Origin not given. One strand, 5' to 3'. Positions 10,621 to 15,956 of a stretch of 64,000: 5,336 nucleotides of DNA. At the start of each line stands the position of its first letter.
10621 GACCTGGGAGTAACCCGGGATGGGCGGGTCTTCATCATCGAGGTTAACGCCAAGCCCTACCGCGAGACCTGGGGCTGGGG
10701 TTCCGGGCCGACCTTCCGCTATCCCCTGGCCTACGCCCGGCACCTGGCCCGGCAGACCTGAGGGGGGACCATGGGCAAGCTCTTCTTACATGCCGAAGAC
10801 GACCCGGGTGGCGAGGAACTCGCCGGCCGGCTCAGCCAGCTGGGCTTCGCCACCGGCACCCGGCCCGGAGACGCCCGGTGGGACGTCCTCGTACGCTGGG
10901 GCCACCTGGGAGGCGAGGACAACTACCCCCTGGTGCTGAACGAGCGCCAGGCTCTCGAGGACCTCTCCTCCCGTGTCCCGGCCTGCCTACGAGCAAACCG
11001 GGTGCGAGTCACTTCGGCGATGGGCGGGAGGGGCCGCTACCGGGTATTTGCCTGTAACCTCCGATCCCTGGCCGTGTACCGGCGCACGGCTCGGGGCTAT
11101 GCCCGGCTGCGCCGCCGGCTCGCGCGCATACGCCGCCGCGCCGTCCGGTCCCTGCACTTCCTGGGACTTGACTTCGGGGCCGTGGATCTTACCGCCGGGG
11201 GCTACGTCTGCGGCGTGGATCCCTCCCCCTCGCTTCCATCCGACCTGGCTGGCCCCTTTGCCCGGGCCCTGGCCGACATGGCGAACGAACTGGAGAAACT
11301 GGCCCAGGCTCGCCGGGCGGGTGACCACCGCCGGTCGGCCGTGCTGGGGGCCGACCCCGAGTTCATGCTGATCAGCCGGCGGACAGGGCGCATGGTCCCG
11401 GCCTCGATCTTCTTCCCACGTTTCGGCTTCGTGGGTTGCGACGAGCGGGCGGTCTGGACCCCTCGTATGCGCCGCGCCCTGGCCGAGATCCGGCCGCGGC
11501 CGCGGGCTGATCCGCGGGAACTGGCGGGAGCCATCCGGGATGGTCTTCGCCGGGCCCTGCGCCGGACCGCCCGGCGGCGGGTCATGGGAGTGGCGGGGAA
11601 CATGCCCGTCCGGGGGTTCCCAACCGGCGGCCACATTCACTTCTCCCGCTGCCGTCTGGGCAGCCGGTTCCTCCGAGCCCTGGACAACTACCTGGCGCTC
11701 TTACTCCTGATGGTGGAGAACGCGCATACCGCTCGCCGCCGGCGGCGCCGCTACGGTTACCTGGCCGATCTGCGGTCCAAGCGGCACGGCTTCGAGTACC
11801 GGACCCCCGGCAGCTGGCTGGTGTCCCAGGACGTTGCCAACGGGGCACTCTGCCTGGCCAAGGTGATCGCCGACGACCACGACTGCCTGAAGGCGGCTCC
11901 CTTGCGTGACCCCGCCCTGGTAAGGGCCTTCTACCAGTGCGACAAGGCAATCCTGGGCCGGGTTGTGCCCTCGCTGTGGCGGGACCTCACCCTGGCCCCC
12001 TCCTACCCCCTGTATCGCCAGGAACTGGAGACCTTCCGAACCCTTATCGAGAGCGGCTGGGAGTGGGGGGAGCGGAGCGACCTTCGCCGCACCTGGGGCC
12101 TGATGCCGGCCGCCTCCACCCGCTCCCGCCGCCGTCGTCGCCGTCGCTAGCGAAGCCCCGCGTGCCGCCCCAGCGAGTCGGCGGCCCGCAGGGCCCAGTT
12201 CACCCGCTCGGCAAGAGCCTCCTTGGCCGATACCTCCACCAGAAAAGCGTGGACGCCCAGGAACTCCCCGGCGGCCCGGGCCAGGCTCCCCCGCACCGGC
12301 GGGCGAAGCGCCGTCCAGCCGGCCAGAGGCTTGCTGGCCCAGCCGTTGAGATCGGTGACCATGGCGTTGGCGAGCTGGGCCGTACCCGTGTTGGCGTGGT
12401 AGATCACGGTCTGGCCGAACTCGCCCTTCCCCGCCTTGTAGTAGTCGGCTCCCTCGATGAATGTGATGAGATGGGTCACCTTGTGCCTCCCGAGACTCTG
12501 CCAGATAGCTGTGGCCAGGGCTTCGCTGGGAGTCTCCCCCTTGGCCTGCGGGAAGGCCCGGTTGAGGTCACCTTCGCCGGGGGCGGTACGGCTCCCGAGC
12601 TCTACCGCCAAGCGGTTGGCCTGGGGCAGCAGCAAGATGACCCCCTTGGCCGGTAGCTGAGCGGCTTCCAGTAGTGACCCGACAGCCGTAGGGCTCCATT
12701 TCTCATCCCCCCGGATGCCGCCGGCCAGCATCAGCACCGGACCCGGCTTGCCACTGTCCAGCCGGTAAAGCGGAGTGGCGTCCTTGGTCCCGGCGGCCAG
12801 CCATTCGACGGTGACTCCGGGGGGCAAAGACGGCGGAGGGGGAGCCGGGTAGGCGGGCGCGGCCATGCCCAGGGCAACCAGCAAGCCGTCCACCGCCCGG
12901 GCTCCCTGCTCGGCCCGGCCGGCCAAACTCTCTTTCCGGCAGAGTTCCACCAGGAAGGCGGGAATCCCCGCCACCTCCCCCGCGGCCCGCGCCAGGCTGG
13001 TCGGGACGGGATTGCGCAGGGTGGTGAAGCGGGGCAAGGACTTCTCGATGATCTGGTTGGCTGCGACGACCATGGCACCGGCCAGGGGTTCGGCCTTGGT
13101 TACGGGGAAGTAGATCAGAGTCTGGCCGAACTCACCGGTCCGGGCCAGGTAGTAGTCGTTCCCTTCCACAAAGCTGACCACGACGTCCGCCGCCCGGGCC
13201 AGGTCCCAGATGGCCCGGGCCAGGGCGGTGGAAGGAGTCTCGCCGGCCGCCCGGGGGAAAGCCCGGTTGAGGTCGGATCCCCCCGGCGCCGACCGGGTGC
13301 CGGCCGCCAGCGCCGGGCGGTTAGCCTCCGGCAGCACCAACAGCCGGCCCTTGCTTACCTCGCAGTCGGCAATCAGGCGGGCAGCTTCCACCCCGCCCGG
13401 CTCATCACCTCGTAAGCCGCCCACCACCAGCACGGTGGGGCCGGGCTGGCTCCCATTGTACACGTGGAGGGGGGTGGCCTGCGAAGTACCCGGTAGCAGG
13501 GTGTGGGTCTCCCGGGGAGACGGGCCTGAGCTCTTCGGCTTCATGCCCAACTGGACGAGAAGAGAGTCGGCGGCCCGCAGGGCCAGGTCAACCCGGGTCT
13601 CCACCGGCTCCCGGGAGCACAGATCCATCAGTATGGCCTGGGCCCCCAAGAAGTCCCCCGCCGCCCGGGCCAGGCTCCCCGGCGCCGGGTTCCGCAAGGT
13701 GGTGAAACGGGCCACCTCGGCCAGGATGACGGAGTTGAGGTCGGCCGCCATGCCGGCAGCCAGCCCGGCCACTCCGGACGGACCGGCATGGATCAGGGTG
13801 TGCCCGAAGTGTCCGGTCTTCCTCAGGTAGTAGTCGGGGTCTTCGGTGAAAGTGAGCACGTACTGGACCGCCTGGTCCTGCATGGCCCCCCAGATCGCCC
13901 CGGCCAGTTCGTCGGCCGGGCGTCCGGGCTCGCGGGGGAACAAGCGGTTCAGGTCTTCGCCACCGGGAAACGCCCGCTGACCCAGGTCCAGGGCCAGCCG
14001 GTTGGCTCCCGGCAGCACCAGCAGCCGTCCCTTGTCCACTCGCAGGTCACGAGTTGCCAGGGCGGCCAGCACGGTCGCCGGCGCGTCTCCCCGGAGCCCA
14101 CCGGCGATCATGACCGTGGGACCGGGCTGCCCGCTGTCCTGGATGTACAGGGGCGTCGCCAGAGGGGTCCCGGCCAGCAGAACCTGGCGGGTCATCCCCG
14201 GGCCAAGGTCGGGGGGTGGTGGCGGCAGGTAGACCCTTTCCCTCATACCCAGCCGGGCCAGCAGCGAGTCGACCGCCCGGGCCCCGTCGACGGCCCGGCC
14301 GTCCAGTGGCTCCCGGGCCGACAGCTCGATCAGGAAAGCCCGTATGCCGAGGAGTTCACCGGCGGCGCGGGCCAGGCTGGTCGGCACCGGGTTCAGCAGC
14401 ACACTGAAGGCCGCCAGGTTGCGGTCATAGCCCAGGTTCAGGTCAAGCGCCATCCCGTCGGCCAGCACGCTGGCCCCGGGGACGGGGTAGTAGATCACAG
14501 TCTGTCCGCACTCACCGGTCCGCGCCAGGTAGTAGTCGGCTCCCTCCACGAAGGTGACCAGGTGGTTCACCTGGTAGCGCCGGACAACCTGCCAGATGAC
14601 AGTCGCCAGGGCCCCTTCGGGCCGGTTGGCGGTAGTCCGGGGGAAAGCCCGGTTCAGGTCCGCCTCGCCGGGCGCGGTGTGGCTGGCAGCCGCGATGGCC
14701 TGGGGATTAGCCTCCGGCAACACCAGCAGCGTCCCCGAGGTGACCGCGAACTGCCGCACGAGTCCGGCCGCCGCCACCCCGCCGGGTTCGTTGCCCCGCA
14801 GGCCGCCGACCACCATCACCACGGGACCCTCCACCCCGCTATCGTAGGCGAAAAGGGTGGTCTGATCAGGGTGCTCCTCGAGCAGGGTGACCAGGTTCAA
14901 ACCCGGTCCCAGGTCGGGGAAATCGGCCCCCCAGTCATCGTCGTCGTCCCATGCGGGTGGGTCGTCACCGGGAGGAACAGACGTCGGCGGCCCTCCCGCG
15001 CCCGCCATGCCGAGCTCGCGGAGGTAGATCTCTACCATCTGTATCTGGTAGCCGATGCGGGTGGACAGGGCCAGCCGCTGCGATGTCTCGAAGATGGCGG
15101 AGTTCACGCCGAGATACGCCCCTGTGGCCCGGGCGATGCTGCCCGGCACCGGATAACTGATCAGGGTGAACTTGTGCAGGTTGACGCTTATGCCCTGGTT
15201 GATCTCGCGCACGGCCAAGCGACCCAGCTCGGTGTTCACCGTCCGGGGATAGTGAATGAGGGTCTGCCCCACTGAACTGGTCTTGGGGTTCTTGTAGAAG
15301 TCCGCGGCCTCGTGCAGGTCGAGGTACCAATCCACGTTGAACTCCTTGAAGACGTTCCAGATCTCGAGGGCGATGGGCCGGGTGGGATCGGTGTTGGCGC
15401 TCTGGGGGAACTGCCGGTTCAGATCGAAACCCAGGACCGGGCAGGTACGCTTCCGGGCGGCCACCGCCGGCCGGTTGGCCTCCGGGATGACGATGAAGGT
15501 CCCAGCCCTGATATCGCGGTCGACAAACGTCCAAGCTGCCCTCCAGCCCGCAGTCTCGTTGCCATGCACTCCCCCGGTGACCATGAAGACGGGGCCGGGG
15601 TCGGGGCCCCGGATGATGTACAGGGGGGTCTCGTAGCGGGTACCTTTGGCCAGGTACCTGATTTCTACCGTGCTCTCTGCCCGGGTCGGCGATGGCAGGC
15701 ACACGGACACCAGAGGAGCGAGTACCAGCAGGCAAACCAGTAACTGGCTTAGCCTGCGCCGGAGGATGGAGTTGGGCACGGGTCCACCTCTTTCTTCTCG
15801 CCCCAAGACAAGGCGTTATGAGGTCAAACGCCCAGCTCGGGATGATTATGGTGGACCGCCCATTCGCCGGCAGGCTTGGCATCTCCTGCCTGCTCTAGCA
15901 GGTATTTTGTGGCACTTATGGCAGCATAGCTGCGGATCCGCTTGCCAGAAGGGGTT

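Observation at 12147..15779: Secreted protein with five tandem M14 domains, only the first catalytically competent (four pseudo-peptidase repeats)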

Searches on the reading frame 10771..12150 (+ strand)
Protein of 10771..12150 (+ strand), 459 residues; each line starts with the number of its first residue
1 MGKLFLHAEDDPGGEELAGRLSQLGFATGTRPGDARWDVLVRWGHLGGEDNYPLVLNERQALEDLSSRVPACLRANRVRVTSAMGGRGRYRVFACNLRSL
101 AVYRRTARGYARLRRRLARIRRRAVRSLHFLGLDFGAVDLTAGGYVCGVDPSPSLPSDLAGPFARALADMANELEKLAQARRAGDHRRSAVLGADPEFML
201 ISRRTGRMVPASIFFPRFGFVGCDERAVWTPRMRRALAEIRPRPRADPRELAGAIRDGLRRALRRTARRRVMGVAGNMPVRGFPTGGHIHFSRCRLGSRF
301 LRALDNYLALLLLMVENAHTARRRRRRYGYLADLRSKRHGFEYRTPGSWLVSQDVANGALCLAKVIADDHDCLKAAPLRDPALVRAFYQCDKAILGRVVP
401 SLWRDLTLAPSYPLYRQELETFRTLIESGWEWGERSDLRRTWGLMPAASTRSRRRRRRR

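Call 3: search_protein_families(library=pfam, proteins=[window:10771-12150:+], max_evalue=0.01)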
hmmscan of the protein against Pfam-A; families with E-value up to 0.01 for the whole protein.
window:10771-12150:+ (459 aa): 1 family
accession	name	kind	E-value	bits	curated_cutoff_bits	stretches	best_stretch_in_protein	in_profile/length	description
PF14395.11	COOH-NH2_lig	-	2.1e-89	299.5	25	1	192-444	1-254/254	Phage phiEco32-like COOH.NH2 ligase-type 2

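Call 4: search_protein_families(library=ncbifam, proteins=[window:10771-12150:+], max_evalue=0.01)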
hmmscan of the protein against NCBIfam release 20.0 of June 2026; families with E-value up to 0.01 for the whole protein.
window:10771-12150:+ (459 aa): 0 families

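Call 87: search_solved_structures(query=window:10771-12150:+, max_evalue=1)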
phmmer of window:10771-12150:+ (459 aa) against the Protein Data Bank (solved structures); distinct sequences matched with E-value up to 1: 0.

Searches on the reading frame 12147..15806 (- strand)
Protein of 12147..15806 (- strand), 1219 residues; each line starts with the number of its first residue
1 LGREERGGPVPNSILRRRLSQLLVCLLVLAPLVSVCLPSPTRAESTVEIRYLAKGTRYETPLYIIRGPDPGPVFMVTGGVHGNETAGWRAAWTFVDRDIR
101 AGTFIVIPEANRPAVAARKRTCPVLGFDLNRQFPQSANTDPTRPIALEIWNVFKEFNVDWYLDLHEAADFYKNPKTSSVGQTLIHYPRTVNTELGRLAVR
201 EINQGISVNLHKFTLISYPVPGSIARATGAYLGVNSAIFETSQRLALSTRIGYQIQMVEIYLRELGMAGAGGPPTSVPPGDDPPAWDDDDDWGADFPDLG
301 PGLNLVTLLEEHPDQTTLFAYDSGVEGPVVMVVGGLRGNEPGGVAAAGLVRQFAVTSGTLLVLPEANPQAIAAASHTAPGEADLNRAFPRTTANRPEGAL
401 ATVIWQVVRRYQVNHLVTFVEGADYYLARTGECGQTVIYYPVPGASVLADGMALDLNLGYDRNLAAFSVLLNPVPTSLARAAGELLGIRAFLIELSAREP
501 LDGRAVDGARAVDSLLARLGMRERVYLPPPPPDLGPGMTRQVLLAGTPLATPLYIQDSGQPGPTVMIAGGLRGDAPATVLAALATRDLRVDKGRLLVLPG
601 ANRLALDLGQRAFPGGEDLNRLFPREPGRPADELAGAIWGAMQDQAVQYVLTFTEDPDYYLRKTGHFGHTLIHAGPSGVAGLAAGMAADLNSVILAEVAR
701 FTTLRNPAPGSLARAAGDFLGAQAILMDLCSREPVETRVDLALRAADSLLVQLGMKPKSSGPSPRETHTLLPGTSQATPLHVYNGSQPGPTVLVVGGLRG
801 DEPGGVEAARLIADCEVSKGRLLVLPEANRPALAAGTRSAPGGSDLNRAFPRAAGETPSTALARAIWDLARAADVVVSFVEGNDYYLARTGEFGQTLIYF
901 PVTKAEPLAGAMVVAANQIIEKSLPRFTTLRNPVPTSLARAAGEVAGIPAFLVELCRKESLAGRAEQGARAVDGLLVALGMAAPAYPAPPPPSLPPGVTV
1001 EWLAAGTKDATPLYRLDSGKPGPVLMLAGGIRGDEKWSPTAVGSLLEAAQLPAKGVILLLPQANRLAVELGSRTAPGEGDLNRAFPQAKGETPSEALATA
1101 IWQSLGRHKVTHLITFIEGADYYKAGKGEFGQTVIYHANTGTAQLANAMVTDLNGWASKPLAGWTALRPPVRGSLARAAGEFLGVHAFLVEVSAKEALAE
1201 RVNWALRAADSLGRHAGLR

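Call 3: search_protein_families(library=pfam, proteins=[window:12147-15806:-], max_evalue=0.01)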
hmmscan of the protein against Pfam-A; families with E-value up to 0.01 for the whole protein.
window:12147-15806:- (1219 aa): 2 families
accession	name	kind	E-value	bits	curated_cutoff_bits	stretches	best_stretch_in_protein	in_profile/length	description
PF24827.1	AstE_AspA_cat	-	3.4e-53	180.5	25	5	70-174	1-113/192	Succinylglutamate desuccinylase/Aspartoacylase catalytic domain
PF17033.10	Peptidase_M99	-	2.4e-27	96.5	27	3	69-172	34-135/267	Carboxypeptidase controlling helical cell shape catalytic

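Call 4: search_protein_families(library=ncbifam, proteins=[window:12147-15806:-], max_evalue=0.01)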
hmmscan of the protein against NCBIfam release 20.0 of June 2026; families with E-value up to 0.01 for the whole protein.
window:12147-15806:- (1219 aa): 4 families
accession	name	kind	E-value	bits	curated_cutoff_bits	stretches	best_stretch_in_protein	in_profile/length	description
TIGR02994.1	ectoine_eutE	equivalog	2.6e-35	121.9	402.7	4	784-882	44-145/325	N(2)-acetyl-L-2,4-diaminobutanoate deacetylase DoeB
NF007897.0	PRK10602.1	equivalog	2.3e-11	43.2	157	0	565-626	42-104/237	murein tripeptide amidase MpaA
NF002601.0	PRK02259.1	equivalog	1.3e-08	34.4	180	1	75-187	8-120/293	aspartoacylase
NF003706.0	PRK05324.1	subfamily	4.2e-06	26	170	0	71-167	49-156/336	succinylglutamate desuccinylase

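Call 9: find_homologous_proteins(query=window:12147-15806:-, max_evalue=0.00001)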
Query window:12147-15806:- (1219 aa): 6 proteins with E <= 0.00001 among 8000 candidates.
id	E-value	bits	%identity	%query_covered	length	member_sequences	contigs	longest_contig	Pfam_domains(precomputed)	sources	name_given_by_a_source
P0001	0.0e+0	2712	100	99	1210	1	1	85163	PF24827.2,PF17033.10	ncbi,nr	ncbi:MAG: succinylglutamate desuccinylase/aspartoacylase family protein [bacterium]|nr:succinylgluta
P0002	0.0e+0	1587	63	98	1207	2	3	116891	PF24827.2,PF17033.10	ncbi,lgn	-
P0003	0.0e+0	1192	50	79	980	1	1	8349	PF24827.2,PF17033.10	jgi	jgi:predicted deacylase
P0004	4.6e-157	543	39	55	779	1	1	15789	PF24827.2,PF17033.10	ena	-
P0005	2.6e-150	520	38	58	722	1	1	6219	PF24827.2,PF00246.30,PF17033.10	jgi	jgi:predicted deacylase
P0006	5.3e-142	493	36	61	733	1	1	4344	PF24827.2,PF09892.18,PF17033.10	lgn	-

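Call 13: find_encoding_contigs(protein=P0002, flank=10000, max_places=2)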
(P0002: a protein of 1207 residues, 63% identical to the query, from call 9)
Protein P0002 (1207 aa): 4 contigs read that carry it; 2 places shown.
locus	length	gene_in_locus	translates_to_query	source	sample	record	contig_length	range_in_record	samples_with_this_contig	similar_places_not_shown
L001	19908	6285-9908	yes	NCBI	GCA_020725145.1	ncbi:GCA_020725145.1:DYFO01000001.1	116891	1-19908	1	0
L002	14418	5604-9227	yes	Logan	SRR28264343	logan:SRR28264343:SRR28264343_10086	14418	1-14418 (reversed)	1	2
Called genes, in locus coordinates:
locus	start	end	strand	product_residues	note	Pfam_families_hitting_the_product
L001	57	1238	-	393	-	PF00155:Aminotran_1_2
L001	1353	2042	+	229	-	PF19700:DUF6198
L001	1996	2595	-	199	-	PF01558:POR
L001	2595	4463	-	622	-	PF01855:POR_N, PF12797:Fer4_2 (faint), PF02775:TPP_enzyme_C, PF13237:Fer4_10 (weak), PF00037:Fer4, PF12837:Fer4_6 (weak)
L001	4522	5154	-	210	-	PF00596:Aldolase_II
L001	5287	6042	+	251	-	PF17033:Peptidase_M99 (weak), PF24827:AstE_AspA_cat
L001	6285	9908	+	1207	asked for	PF17033:Peptidase_M99 (faint), PF24827:AstE_AspA_cat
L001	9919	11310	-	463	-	PF14395:COOH-NH2_lig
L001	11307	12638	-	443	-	PF14398:ATPgrasp_YheCD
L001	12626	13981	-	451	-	PF14397:ATPgrasp_ST (faint), PF14398:ATPgrasp_YheCD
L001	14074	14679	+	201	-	PF00881:Nitroreductase, PF14512:TM1586_NiRdase (weak)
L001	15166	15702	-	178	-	PF14512:TM1586_NiRdase (faint), PF00881:Nitroreductase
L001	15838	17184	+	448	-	PF07690:MFS_1 (weak), PF13347:MFS_2, PF07690:MFS_1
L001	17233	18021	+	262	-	PF01522:Polysacc_deac_1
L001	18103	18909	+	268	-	-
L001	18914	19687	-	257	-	PF00106:adh_short, PF08659:KR, PF13561:adh_short_C2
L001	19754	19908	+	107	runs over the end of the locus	-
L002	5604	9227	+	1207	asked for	PF17033:Peptidase_M99 (faint), PF24827:AstE_AspA_cat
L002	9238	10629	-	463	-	PF14395:COOH-NH2_lig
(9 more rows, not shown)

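Call 14: find_encoding_contigs(protein=P0004, flank=10000, max_places=2)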
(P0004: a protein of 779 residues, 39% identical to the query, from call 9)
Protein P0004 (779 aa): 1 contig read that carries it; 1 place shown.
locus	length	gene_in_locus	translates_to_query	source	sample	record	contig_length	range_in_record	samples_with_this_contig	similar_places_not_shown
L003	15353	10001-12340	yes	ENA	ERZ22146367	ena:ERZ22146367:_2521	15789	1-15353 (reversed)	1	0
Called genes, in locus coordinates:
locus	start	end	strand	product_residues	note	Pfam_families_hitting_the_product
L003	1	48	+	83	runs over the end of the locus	PF00198:2-oxoacid_dh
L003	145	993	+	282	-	PF00881:Nitroreductase (faint), PF14512:TM1586_NiRdase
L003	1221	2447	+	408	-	PF00149:Metallophos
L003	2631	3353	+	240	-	PF01471:PG_binding_1, PF09374:PG_binding_3 (faint), PF01471:PG_binding_1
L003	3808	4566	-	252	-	PF00535:Glycos_transf_2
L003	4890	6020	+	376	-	PF00535:Glycos_transf_2, PF10111:Glyco_tranf_2_2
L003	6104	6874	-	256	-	PF04794:YdjC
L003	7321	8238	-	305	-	PF00126:HTH_1, PF03466:LysR_substrate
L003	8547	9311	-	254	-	PF07833:Cu_amine_oxidN1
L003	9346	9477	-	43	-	-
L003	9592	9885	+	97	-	PF04456:DUF503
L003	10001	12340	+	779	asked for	PF17033:Peptidase_M99, PF24827:AstE_AspA_cat, PF17033:Peptidase_M99 (weak), PF24827:AstE_AspA_cat, PF17033:Peptidase_M99, PF24827:AstE_AspA_cat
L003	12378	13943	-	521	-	PF14395:COOH-NH2_lig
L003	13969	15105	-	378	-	PF14397:ATPgrasp_ST (faint), PF14398:ATPgrasp_YheCD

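Call 16: find_encoding_contigs(protein=P0005, flank=10000, max_places=2)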
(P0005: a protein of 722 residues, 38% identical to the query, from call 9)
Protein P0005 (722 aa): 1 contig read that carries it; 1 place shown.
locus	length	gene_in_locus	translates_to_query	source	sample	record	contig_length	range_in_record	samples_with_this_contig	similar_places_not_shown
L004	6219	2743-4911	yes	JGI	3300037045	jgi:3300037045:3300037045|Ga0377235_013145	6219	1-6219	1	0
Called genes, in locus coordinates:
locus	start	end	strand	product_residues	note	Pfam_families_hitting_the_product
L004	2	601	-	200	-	?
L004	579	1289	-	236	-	PF00072:Response_reg, PF00486:Trans_reg_C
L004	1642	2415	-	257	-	PF13566:DUF4130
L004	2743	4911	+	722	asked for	PF00246:Peptidase_M14 (faint), PF24827:AstE_AspA_cat, PF17033:Peptidase_M99, PF24827:AstE_AspA_cat, PF17033:Peptidase_M99, PF24827:AstE_AspA_cat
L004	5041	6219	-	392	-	?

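Call 17: find_encoding_contigs(protein=P0006, flank=10000, max_places=2)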
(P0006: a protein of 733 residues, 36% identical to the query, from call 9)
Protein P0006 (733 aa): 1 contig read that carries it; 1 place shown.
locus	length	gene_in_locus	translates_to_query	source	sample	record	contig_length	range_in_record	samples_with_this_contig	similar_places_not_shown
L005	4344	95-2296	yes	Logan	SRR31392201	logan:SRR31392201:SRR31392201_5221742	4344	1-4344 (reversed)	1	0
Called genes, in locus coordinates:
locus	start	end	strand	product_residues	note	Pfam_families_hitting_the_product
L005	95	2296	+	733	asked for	PF09892:DUF2119 (faint), PF24827:AstE_AspA_cat, PF17033:Peptidase_M99 (weak)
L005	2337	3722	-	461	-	PF14398:ATPgrasp_YheCD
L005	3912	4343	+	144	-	?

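Call 27: search_protein_families(library=pfam, proteins=[L004:5041-6219:-], max_evalue=0.001)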
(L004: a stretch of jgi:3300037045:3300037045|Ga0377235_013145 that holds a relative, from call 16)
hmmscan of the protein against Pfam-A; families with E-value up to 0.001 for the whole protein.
L004:5041-6219:- (392 aa): 4 families
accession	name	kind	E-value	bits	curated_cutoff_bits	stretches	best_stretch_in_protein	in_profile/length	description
PF14520.12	HHH_5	-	1.2e-07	32.5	27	0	291-334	10-54/57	Helix-hairpin-helix domain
PF12836.13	HHH_3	-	5e-06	27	27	1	308-347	7-48/65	Helix-hairpin-helix motif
PF00633.29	HHH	-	1.2e-05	25.4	24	1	309-331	5-27/30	Helix-hairpin-helix motif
PF04055.27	Radical_SAM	-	2.4e-05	25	29.5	1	42-179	2-139/166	Radical SAM superfamily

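Call 30: find_encoding_contigs(protein=P0003, flank=10000, max_places=2)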
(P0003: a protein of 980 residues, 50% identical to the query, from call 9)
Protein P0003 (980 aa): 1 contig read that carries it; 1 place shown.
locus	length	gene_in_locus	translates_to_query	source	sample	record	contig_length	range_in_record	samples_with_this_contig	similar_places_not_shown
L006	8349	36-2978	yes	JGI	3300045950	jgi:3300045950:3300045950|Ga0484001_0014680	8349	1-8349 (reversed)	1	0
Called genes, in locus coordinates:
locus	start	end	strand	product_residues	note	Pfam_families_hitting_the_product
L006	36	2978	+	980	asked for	PF17033:Peptidase_M99 (weak), PF24827:AstE_AspA_cat, PF17033:Peptidase_M99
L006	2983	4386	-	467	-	PF14395:COOH-NH2_lig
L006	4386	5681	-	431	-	PF14398:ATPgrasp_YheCD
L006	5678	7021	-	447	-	PF14398:ATPgrasp_YheCD, PF14397:ATPgrasp_ST (faint)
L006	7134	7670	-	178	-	PF00881:Nitroreductase, PF14512:TM1586_NiRdase (weak)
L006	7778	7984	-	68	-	-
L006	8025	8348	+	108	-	?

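Call 40: find_related_loci(query=window:12147-15806:-, collection=genome_contigs, flank=8000)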
Query window:12147-15806:- (1219 aa) in genome_contigs; peptide patterns used: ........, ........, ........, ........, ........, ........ (x = any residue, [..] = any of these).
140 stretches matched a pattern, but none encodes a relative of the query by tblastn (E <= 1e-3).
